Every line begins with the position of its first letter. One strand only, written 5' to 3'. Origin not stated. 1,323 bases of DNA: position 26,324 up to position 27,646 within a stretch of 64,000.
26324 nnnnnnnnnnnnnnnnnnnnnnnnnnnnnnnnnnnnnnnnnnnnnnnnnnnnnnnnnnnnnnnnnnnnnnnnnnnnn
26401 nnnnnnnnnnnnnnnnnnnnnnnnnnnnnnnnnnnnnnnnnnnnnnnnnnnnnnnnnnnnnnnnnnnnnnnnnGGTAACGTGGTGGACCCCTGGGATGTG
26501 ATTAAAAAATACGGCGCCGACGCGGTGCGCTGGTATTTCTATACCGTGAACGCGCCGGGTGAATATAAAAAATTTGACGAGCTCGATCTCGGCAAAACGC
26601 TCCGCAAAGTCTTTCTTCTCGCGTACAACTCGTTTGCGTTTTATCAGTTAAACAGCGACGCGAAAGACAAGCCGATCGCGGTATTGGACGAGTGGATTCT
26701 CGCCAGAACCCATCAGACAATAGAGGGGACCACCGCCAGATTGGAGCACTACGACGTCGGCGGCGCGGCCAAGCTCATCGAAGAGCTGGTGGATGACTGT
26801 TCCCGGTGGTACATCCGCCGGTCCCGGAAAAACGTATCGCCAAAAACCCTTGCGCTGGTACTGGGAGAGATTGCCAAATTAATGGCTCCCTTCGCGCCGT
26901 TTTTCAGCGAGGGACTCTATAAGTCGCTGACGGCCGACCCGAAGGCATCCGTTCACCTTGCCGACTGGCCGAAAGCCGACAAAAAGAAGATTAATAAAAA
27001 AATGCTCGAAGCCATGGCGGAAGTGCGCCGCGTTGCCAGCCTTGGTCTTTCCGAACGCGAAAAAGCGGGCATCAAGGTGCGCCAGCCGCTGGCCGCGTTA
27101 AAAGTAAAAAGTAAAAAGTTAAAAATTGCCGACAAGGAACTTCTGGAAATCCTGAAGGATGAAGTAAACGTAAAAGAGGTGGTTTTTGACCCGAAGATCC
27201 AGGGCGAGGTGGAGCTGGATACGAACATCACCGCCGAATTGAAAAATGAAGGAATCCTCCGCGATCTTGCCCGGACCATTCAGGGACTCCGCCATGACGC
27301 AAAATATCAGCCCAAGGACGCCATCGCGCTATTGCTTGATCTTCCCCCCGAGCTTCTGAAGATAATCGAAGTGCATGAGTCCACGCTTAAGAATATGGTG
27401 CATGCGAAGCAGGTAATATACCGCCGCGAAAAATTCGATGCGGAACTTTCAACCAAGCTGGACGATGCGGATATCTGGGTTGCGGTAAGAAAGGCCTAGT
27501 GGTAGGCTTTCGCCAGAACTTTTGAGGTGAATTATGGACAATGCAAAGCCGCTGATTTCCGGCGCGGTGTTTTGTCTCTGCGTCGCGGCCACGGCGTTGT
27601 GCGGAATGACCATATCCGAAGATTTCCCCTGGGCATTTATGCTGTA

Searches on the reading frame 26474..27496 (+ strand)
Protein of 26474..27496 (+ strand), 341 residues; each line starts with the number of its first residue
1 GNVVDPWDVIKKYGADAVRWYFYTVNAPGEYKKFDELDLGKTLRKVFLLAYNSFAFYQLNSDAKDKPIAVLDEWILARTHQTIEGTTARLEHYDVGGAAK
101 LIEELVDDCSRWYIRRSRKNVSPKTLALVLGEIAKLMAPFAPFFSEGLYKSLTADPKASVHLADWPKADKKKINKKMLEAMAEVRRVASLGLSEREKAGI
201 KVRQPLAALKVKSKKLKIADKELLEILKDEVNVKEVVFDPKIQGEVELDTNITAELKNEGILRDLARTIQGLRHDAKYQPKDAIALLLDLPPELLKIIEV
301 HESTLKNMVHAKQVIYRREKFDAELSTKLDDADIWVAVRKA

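Call 59: search_solved_structures(query=window:26474-27496:+, show_alignments=2, max_evalue=0.00001)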
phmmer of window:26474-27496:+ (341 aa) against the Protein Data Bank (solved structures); distinct sequences matched with E-value up to 0.00001: 13.
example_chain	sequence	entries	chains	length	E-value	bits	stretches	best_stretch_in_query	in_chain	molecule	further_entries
8c8u_A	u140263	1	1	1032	4e-39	138.1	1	1-236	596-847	Isoleucine--tRNA ligase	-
8c9d_A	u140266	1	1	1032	4.6e-39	137.9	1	1-236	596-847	Isoleucine--tRNA ligase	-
8c8v_A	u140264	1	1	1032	4.6e-39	137.9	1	1-236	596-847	Isoleucine--tRNA ligase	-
8c8w_A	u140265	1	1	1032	4.6e-39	137.9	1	1-236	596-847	Isoleucine--tRNA ligase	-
1ile_A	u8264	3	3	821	5.2e-33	118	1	1-200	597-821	ISOLEUCYL-TRNA SYNTHETASE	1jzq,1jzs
8wnd_A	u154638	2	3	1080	8e-18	68.1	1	2-238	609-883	isoleucine--tRNA ligase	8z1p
9wqs_A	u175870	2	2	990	1.6e-14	57.3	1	2-238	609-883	Isoleucine--tRNA ligase, cytoplasmic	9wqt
7d5c_A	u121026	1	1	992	1.6e-14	57.2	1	2-238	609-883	Isoleucine--tRNA ligase, cytoplasmic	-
9w01_B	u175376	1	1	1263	2.8e-14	56.5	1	2-238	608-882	Isoleucine--tRNA ligase, cytoplasmic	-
1gax_A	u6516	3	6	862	7.9e-13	51.7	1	1-183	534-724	VALYL-TRNA SYNTHETASE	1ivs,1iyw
1wz2_A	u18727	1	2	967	7.8e-12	48.4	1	1-186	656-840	Leucyl-tRNA synthetase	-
1wkb_A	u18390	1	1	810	1.9e-09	40.6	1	1-152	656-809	Leucyl-tRNA synthetase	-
6ldk_A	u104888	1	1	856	4.3e-09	39.5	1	2-153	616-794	Isoleucine--tRNA ligase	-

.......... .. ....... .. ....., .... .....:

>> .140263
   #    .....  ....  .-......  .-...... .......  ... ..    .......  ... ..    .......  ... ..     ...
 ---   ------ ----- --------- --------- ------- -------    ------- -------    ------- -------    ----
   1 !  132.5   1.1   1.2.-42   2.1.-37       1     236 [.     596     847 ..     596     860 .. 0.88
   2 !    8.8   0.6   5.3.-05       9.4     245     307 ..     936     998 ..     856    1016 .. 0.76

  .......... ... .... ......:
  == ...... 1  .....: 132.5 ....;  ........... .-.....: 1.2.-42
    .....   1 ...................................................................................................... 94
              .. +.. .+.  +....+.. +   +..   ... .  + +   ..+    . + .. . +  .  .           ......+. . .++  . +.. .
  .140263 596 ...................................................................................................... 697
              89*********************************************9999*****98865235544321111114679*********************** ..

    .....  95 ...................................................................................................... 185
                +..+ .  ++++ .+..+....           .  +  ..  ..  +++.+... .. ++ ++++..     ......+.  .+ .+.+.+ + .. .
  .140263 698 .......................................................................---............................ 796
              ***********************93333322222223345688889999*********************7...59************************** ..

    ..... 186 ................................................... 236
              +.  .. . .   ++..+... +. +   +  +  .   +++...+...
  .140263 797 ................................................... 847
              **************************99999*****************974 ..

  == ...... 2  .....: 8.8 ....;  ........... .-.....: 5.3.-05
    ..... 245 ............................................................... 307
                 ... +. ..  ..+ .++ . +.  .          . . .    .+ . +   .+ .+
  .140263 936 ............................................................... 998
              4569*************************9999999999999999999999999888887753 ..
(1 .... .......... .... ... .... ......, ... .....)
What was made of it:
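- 27100..27124 (+): Heptanucleotide array in ileS, unit AAAAGTN (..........). It occupies a native-length segment after VRQPL. No length change against solved IleS 8c8u (call 59).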
